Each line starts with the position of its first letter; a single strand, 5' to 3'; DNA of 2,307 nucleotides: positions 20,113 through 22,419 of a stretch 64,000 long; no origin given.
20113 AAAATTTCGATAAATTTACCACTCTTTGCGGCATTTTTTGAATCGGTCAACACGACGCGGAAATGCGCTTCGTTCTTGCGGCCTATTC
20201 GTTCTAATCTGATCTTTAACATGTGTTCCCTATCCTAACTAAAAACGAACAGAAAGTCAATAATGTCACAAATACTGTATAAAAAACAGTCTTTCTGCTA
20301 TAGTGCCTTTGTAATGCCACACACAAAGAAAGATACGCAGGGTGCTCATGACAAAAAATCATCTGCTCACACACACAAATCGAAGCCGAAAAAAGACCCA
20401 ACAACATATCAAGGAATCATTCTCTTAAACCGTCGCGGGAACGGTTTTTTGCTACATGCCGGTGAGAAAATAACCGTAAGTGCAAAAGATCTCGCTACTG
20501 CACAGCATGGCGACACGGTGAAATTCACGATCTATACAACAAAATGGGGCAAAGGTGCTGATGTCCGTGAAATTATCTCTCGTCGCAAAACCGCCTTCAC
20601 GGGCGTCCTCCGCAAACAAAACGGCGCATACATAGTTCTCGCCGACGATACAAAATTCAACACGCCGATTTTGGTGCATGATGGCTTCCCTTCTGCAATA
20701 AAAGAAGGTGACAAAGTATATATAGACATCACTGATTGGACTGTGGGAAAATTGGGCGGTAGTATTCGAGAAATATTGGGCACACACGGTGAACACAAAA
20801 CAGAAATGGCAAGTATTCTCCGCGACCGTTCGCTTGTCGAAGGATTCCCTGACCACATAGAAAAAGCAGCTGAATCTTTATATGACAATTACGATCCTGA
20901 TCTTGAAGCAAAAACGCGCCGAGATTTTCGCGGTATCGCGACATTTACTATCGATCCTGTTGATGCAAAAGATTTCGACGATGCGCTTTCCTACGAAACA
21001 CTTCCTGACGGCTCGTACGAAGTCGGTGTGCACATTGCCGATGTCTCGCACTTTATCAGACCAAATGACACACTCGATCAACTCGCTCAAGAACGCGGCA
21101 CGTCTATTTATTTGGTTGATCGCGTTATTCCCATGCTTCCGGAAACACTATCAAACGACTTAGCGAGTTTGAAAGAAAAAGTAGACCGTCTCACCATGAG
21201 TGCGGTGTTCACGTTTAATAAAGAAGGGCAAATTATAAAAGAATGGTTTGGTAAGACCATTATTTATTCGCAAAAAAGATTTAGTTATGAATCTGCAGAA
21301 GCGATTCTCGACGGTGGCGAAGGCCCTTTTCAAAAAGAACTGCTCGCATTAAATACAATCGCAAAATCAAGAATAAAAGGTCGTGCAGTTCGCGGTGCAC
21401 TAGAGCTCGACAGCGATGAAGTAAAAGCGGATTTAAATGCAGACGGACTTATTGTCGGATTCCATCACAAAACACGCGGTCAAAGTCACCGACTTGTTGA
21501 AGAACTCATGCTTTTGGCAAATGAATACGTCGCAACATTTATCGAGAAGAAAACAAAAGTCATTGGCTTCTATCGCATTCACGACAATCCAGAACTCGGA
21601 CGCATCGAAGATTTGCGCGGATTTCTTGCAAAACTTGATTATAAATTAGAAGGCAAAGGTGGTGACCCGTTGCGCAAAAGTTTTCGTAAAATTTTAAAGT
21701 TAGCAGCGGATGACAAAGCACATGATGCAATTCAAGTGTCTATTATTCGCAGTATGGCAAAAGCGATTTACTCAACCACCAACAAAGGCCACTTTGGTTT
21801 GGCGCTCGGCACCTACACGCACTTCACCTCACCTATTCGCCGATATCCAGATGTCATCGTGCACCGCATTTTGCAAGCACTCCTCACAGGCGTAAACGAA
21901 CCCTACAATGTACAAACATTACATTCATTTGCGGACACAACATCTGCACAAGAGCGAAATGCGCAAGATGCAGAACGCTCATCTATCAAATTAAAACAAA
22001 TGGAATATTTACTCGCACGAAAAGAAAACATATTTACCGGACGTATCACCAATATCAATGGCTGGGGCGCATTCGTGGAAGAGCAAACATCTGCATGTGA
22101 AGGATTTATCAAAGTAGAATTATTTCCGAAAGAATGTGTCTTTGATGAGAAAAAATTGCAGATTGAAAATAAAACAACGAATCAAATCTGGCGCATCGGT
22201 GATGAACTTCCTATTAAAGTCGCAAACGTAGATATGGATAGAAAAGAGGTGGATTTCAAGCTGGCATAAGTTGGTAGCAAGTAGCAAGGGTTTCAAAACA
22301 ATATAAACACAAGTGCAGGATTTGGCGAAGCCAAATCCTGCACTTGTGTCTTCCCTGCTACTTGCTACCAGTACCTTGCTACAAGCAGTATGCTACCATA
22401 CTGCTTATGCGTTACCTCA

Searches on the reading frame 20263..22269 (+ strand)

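Call 10: search_protein_families(library=pfam, proteins=[window:20263-22269:+], max_evalue=0.00001)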
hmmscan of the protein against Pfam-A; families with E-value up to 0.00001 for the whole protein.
window:20263-22269:+ (668 aa): 3 families
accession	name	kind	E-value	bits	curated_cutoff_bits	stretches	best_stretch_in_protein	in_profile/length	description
PF00773.25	RNB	-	8.2e-104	347.8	29.3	1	219-542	1-325/326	RNB domain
PF17876.7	CSD2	-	3.2e-14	53.2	26.2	1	125-196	2-74/74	Cold shock domain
PF00575.29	S1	-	4.8e-08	33.7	22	1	586-665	3-71/74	S1 RNA binding domain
